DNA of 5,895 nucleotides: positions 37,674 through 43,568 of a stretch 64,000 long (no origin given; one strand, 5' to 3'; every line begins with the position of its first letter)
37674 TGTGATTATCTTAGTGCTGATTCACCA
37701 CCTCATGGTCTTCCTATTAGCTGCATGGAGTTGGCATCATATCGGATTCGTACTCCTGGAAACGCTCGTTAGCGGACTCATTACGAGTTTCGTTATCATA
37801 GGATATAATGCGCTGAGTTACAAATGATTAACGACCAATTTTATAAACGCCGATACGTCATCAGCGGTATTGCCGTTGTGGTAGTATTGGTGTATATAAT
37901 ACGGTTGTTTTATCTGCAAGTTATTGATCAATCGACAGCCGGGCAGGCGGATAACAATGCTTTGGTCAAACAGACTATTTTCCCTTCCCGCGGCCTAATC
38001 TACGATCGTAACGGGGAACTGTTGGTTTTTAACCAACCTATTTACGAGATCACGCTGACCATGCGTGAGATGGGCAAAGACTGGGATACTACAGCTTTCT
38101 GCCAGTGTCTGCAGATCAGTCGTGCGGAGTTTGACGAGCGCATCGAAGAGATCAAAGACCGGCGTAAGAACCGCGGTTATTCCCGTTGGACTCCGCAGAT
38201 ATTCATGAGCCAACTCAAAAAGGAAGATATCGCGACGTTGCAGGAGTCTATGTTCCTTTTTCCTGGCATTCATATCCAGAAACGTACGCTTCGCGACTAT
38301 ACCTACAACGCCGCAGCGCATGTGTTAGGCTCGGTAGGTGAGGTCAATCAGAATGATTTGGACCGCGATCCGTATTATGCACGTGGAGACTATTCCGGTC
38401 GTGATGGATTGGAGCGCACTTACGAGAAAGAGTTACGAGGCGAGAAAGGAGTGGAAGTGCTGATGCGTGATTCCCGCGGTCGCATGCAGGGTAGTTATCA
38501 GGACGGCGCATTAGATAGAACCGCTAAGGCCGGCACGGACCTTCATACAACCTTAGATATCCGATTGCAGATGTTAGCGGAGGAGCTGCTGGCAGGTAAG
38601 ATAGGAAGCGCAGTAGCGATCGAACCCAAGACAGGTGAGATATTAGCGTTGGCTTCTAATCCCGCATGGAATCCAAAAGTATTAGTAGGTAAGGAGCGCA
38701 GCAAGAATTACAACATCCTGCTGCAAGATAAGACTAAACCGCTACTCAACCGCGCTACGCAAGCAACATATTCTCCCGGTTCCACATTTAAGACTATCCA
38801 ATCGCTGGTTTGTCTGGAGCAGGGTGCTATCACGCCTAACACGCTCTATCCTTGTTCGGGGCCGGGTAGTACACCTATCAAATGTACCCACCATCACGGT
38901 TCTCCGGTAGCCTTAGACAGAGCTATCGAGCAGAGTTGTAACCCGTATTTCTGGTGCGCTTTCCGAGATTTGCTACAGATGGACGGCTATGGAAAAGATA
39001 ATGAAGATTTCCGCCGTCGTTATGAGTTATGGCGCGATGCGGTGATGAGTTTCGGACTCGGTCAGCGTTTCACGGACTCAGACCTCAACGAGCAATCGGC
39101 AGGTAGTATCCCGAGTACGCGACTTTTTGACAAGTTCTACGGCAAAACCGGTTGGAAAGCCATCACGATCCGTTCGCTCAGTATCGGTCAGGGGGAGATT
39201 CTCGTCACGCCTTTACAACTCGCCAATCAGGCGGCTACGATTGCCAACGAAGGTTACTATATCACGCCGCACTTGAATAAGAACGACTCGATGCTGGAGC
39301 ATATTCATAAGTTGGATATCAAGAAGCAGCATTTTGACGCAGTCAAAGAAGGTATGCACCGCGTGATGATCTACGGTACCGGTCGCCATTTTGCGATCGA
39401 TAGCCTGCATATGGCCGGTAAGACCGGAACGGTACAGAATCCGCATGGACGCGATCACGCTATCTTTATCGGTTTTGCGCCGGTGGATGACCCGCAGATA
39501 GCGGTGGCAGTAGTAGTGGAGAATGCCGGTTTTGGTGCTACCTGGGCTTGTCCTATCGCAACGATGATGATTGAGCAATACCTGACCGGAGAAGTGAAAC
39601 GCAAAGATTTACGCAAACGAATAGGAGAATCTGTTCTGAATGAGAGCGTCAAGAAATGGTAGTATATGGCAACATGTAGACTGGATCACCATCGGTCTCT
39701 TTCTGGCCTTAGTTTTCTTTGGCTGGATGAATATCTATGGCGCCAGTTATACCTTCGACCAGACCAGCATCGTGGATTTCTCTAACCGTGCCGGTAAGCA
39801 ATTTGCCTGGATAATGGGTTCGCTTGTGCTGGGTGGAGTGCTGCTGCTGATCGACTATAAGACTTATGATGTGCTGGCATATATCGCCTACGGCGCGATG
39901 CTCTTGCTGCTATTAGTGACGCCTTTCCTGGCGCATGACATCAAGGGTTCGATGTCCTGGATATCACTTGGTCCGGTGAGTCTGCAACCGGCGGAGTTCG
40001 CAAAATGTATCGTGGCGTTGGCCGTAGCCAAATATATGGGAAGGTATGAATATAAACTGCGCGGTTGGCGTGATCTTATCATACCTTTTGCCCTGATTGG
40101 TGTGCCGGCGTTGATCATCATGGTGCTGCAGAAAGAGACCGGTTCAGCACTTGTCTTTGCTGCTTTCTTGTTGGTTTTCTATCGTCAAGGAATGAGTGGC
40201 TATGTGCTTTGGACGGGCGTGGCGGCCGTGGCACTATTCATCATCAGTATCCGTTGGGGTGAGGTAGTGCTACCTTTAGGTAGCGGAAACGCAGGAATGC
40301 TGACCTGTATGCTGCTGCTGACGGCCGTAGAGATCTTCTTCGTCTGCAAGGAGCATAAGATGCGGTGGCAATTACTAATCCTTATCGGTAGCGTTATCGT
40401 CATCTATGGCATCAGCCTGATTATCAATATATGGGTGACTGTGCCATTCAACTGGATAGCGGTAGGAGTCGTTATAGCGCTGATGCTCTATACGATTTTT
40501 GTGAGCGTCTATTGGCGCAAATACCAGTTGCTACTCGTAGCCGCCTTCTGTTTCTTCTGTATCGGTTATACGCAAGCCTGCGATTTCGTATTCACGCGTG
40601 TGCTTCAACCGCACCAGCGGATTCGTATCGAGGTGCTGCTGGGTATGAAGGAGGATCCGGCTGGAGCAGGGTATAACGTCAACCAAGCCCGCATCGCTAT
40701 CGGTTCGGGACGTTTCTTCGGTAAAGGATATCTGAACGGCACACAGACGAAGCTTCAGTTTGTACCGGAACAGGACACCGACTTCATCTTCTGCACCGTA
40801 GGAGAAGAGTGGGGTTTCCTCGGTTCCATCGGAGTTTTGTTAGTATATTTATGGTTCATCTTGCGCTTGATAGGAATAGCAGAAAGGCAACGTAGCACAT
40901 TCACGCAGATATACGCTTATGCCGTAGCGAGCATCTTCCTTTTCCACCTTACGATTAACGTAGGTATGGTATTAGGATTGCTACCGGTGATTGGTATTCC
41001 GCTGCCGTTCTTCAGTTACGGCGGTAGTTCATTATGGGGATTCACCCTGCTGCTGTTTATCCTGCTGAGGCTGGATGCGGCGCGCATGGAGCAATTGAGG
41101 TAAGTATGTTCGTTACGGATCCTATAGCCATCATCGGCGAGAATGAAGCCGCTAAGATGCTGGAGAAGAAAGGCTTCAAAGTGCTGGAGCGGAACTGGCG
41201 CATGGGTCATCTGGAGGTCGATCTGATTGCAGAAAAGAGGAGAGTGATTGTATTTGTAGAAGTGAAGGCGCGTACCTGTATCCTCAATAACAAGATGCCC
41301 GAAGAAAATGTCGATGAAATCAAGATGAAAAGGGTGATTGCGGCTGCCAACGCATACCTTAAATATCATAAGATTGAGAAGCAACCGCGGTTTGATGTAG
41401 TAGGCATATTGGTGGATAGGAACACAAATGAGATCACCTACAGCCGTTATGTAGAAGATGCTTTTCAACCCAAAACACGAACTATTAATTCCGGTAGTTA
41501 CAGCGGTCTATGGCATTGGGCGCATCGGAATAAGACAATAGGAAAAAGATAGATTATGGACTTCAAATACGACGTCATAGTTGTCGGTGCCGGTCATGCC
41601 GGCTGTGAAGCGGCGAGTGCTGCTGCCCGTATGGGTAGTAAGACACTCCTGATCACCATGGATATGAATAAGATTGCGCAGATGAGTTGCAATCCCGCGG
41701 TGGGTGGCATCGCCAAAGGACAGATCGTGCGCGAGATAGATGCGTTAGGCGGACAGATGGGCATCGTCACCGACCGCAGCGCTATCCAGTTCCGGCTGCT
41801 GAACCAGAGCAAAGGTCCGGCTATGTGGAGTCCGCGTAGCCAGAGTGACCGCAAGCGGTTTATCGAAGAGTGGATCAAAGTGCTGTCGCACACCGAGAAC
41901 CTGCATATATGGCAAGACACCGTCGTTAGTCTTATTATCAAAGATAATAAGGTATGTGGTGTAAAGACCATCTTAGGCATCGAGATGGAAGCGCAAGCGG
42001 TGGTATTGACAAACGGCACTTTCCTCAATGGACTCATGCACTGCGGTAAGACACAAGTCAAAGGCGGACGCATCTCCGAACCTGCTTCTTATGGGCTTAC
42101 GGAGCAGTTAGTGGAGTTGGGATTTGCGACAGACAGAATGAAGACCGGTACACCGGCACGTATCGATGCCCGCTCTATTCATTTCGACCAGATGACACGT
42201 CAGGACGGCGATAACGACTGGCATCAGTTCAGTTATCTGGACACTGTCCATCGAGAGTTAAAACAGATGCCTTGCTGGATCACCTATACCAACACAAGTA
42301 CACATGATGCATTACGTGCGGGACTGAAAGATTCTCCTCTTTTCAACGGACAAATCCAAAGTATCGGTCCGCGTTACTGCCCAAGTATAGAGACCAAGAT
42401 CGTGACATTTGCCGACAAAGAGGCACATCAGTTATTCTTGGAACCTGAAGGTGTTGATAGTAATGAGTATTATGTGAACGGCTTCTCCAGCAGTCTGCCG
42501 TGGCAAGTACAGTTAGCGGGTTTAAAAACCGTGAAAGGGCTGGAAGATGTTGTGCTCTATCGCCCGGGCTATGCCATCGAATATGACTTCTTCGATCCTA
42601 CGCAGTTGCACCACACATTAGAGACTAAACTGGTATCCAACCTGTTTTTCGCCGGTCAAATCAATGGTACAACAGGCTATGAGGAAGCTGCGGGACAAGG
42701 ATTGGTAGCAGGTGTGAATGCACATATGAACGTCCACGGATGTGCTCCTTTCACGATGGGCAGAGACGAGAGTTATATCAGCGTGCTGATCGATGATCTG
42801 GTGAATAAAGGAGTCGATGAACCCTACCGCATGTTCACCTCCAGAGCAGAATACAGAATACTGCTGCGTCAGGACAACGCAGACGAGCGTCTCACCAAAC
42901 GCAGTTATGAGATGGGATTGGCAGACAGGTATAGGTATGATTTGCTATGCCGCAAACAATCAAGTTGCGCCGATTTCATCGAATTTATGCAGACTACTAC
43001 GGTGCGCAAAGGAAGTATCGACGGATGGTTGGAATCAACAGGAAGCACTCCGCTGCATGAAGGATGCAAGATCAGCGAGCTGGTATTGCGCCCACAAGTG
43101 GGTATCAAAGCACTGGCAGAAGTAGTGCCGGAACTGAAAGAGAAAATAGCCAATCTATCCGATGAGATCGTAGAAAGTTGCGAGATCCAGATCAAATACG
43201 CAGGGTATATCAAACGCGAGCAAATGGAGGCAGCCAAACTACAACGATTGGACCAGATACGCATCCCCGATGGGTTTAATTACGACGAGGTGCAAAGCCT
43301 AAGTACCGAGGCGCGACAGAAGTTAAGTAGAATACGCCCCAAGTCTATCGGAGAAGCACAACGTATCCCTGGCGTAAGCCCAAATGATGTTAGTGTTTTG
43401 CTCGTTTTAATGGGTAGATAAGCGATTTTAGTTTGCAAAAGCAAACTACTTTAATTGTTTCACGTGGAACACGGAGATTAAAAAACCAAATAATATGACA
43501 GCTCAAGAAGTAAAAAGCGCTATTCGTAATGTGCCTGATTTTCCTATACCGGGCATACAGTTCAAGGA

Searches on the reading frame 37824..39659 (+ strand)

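Call 78: search_protein_families(library=ncbifam, proteins=[window:37824-39659:+], max_evalue=0.00001)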
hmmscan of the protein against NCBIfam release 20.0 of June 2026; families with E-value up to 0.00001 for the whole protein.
window:37824-39659:+ (612 aa): 17 families
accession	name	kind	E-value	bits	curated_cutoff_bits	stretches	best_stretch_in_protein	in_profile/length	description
TIGR03423.1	pbp2_mrdA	equivalog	2.1e-143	479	455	1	9-588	2-592/593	penicillin-binding protein 2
NF008061.0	PRK10795.1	equivalog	2e-72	244.7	962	1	6-575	17-602/634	peptidoglycan DD-transpeptidase MrdA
NF051842.1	PBP4_5_Efaec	equivalog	1.4e-55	188.9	700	1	51-342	160-436/668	penicillin-binding protein PBP4(5)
TIGR02214.1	spoVD_pbp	equivalog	2.9e-50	171.3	688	1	17-585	9-549/636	stage V sporulation protein D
NF000406.1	MECB_PBP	exception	1.8e-38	132.4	1450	2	39-343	133-426/674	PBP2a family beta-lactam-resistant peptidoglycan transpeptidase MecB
NF000237.1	MECA_PBP2A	equivalog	3.5e-38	131.3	750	1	48-348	143-431/668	PBP2a family beta-lactam-resistant peptidoglycan transpeptidase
NF033378.1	MECD_PBP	exception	4.9e-35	121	1450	1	47-348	144-434/678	PBP2a family beta-lactam-resistant peptidoglycan transpeptidase MecD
NF053573.1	PBP2_PenA_Neis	exception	3.9e-34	118.2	1105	1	12-580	31-550/572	peptidoglycan D,D-transpeptidase PBP2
NF000407.1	MECC_PBP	exception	4.2e-34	117.8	1500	1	49-347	141-427/665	PBP2a family beta-lactam-resistant peptidoglycan transpeptidase MecC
NF000409.1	MECA_pure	exception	4.8e-32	111.3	1490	1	51-348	146-431/668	PBP2a family beta-lactam-resistant peptidoglycan transpeptidase MecA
NF038278.1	strep_PBP2B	exception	2.5e-28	98.9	975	1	125-586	190-674/678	penicillin-binding protein PBP2B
NF000408.1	MECA2_pure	exception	2.5e-28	98.7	1525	1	54-348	149-431/668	PBP2a family beta-lactam-resistant peptidoglycan transpeptidase MecA2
NF000410.1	MECA1_pure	exception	6.6e-28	97.2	1480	1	50-348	144-429/666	PBP2a family beta-lactam-resistant peptidoglycan transpeptidase MecA1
NF011685.0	PRK15105.1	subfamily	2e-27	96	737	2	12-341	26-328/588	peptidoglycan glycosyltransferase FtsI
TIGR02074.1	PBP_1a_fam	subfamily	9.5e-16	57.7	508.75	1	449-553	389-496/535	PBP1A family penicillin-binding protein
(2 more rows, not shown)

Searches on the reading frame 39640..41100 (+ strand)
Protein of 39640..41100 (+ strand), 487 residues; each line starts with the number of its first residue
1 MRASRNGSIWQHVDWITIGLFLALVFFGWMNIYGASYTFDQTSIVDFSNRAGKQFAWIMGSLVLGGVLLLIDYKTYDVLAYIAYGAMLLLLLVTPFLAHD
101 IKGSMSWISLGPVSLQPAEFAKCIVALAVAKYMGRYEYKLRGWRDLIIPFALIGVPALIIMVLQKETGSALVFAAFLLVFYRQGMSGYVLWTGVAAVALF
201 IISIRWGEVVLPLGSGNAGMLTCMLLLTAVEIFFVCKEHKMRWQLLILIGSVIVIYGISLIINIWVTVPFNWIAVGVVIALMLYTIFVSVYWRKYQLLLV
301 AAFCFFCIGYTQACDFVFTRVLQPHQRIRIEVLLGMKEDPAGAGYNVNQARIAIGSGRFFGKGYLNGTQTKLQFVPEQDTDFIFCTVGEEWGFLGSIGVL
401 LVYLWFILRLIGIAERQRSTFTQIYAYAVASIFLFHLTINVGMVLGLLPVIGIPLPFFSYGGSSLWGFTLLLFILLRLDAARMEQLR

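Call 78: search_protein_families(library=ncbifam, proteins=[window:39640-41100:+], max_evalue=0.00001)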
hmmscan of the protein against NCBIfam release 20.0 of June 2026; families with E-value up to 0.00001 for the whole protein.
window:39640-41100:+ (487 aa): 6 families
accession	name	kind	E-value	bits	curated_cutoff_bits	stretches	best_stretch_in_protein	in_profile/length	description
NF037961.1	RodA_shape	subfamily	3.8e-126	421.8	150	2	252-485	174-414/415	rod shape-determining protein RodA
TIGR02210.1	rodA_shape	equivalog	1.3e-97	327.2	336.7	1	14-480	1-354/357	rod shape-determining protein RodA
TIGR02614.1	ftsW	equivalog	1.5e-68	231.5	337.5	2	252-480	160-355/357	putative lipid II flippase FtsW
NF008060.0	PRK10794.1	equivalog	2.2e-51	174.9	590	2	282-467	170-348/370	peptidoglycan glycosyltransferase MrdB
TIGR02615.1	spoVE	exception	6.7e-43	147.5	448.8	2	306-469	181-343/354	stage V sporulation protein E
NF008042.0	PRK10774.1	equivalog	1.4e-33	116.5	493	2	305-480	213-390/405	cell division protein FtsW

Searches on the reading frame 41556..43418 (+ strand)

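Call 78: search_protein_families(library=ncbifam, proteins=[window:41556-43418:+], max_evalue=0.00001)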
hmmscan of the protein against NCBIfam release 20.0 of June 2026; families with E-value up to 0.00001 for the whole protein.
window:41556-43418:+ (621 aa): 5 families
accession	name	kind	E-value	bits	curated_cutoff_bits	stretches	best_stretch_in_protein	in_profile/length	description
TIGR00136.1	mnmG_gidA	equivalog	2.2e-246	819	524.85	1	5-619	1-612/616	tRNA uridine-5-carboxymethylaminomethyl(34) synthesis enzyme MnmG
NF003739.0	PRK05335.1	equivalog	1.2e-19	70.4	262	1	298-403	269-375/441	methylenetetrahydrofolate--tRNA-(uracil(54)-C(5))-methyltransferase (FADH(2)-oxidizing) TrmFO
TIGR00137.1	gid_trmFO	equivalog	3.7e-19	68.8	428.65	1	303-403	271-372/433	FADH(2)-oxidizing methylenetetrahydrofolate--tRNA-(uracil(54)-C(5))-methyltransferase TrmFO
TIGR02032.1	GG-red-SF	subfamily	3.6e-07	30.2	158.8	1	5-86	1-75/297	geranylgeranyl reductase family protein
NF041160.1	DGGPL_Thplmales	equivalog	2.2e-06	26.9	780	1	4-137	3-138/396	digeranylgeranylglycerophospholipid reductase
